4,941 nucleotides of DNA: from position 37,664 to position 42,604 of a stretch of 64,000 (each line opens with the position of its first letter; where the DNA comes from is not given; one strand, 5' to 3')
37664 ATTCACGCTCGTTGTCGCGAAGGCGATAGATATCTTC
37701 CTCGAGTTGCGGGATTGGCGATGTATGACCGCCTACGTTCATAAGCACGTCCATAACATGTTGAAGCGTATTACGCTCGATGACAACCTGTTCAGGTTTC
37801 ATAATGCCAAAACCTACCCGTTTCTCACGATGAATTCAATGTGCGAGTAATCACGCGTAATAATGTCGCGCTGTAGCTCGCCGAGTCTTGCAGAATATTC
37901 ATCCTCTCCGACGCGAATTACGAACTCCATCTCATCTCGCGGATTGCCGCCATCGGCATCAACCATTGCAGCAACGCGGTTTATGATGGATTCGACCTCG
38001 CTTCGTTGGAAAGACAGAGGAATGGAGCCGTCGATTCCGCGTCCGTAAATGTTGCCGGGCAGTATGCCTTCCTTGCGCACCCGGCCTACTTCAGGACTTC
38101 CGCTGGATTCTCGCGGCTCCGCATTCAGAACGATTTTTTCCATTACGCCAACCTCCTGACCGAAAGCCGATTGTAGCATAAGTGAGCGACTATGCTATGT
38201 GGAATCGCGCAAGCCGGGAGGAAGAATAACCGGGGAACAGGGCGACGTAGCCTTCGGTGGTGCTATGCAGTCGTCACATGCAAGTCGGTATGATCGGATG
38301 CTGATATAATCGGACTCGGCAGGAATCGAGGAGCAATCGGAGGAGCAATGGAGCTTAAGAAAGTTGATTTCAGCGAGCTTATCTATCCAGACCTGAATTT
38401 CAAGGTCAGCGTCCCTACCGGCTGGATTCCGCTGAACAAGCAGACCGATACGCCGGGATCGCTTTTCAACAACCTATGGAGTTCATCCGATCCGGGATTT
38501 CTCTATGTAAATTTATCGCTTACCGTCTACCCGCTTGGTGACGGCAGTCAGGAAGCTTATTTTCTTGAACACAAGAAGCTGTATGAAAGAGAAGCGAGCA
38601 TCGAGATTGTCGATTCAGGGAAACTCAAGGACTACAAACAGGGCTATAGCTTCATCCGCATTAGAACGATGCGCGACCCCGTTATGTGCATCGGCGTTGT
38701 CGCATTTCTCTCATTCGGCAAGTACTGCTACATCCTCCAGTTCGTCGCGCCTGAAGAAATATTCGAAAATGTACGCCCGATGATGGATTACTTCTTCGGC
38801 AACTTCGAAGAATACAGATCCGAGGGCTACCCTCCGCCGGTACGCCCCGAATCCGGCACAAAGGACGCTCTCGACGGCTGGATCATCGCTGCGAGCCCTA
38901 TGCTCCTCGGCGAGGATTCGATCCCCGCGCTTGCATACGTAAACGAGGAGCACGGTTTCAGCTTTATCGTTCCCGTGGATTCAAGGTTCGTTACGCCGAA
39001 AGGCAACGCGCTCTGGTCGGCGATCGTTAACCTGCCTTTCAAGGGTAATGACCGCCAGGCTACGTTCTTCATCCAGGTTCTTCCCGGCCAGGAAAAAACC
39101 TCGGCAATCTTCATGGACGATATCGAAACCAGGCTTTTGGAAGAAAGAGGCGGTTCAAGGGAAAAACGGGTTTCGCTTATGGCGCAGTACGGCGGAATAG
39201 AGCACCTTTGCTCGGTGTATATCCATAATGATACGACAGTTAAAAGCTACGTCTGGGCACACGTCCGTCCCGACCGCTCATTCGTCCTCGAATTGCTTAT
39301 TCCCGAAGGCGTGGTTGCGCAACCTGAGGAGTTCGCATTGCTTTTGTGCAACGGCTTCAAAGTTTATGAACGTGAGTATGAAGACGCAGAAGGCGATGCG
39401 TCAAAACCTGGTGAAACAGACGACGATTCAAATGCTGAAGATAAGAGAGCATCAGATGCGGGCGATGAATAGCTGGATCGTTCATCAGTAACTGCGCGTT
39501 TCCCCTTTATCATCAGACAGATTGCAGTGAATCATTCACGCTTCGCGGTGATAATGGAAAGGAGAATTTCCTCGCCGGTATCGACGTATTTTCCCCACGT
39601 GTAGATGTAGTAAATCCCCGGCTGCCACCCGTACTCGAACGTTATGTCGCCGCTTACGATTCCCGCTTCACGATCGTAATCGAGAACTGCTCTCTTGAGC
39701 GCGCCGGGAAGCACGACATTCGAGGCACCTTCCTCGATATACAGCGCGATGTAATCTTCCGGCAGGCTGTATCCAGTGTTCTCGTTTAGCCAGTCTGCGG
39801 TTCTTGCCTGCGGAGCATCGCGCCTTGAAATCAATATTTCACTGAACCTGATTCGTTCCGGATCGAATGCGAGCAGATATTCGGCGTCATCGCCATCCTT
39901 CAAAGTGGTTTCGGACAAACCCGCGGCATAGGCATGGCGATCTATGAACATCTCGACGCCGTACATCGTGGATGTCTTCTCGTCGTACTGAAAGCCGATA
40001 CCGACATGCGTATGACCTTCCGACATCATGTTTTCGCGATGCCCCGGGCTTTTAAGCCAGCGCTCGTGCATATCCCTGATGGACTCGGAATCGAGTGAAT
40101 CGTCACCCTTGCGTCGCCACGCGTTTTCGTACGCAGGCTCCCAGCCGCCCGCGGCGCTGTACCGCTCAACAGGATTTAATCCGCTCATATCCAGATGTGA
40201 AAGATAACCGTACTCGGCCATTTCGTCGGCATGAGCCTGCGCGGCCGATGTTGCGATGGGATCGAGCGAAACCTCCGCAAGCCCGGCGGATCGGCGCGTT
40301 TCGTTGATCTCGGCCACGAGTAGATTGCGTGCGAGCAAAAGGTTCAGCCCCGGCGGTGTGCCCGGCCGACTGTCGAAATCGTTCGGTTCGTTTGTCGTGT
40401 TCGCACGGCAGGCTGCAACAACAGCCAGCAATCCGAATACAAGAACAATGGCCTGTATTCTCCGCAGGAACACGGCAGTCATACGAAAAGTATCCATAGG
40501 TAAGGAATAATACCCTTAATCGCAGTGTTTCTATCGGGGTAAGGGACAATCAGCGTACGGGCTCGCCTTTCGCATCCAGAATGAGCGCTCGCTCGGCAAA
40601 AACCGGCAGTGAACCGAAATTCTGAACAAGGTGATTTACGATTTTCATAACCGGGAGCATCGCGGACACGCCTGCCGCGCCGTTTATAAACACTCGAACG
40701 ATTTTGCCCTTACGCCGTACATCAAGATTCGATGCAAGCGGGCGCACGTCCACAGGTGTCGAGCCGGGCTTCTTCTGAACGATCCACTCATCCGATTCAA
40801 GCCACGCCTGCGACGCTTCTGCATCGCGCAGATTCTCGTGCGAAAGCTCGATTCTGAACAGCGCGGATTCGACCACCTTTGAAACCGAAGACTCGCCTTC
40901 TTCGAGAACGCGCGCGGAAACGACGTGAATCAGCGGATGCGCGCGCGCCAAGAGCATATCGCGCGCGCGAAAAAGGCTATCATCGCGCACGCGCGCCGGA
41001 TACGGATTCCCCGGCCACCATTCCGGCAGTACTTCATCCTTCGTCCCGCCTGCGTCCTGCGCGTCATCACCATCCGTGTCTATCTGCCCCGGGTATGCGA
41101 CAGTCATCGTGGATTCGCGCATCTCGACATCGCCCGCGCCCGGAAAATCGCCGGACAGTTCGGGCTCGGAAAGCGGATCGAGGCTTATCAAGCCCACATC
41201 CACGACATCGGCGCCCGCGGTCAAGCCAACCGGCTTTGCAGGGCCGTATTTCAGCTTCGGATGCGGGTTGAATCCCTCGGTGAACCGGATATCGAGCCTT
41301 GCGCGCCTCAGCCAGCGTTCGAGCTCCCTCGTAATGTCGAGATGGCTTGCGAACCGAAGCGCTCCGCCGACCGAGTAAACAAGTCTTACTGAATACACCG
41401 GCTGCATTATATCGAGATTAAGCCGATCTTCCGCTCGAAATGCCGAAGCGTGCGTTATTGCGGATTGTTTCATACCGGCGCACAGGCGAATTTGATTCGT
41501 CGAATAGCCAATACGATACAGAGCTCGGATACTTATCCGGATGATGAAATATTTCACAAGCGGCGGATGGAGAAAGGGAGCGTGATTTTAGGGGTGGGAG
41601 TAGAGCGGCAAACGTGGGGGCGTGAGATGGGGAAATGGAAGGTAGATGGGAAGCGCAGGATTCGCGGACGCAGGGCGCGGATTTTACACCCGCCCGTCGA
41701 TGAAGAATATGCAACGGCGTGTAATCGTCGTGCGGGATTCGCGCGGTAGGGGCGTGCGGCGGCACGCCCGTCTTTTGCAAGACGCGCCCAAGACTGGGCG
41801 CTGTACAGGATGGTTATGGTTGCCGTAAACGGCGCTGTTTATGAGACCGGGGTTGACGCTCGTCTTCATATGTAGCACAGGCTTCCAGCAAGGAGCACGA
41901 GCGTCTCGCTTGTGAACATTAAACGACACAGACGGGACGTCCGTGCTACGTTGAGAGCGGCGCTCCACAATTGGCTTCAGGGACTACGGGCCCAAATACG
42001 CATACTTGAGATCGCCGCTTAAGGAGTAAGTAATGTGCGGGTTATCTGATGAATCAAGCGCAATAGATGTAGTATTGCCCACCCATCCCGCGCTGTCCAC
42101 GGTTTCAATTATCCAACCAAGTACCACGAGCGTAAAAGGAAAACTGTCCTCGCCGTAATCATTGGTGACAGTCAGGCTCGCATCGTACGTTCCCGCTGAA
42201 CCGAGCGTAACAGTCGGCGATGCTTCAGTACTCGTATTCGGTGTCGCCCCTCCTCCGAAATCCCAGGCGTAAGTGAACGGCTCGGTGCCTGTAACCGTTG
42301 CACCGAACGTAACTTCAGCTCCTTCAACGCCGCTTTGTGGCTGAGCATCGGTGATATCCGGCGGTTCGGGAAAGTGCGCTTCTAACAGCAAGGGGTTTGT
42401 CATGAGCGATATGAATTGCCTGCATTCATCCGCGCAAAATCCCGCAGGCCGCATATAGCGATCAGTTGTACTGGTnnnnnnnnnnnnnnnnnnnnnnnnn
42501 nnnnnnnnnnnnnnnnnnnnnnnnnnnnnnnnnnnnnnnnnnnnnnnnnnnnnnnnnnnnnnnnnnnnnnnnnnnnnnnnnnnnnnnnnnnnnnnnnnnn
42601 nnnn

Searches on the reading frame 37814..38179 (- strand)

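Call 21: search_protein_families(library=pfam, max_evalue=0.00001, proteins=[window:37814-38179:-])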
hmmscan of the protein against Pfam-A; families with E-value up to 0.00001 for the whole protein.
window:37814-38179:- (121 aa): 1 family
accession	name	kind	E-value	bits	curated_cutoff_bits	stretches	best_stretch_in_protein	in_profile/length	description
PF01386.24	Ribosomal_L25p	-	3.5e-12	47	23.6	1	18-116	1-82/82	Ribosomal L25p family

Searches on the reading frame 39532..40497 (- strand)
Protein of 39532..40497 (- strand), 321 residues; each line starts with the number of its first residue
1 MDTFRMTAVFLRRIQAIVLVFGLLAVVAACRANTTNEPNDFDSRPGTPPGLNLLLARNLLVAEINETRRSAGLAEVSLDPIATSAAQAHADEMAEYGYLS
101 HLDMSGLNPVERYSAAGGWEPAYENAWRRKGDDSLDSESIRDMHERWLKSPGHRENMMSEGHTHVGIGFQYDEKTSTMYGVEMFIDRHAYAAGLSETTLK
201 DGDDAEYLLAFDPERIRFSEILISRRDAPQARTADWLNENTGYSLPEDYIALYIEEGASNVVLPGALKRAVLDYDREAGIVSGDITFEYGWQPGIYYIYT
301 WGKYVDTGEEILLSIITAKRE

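Call 21: search_protein_families(library=pfam, max_evalue=0.00001, proteins=[window:39532-40497:-])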
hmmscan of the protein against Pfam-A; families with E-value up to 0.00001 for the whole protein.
window:39532-40497:- (321 aa): 1 family
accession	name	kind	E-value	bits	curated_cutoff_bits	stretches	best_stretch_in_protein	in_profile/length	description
PF00188.32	CAP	-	7.1e-18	66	21.1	1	62-177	2-110/117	Cysteine-rich secretory protein family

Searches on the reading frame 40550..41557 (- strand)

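Call 21: search_protein_families(library=pfam, max_evalue=0.00001, proteins=[window:40550-41557:-])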
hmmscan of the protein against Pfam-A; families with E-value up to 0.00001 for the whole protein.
window:40550-41557:- (335 aa): 1 family
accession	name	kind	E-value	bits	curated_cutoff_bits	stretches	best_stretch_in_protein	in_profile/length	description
PF10105.14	DUF2344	-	7.3e-28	98.1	23.8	1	57-125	2-70/176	Uncharacterized protein conserved in bacteria (DUF2344)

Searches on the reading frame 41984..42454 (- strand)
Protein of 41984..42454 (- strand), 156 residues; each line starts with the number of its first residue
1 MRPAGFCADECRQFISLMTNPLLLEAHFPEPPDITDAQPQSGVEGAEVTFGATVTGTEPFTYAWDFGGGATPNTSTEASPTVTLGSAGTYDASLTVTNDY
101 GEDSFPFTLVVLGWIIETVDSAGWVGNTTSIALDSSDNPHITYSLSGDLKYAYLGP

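Call 21: search_protein_families(library=pfam, max_evalue=0.00001, proteins=[window:41984-42454:-])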
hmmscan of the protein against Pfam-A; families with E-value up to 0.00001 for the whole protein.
window:41984-42454:- (156 aa): 2 families
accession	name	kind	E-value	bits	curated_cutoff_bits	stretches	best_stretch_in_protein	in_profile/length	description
PF00801.26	PKD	-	8.2e-11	42.2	23.5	1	37-104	6-73/80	PKD domain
PF18911.6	PKD_4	-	2.7e-10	40.6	27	1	31-103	3-75/85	PKD domain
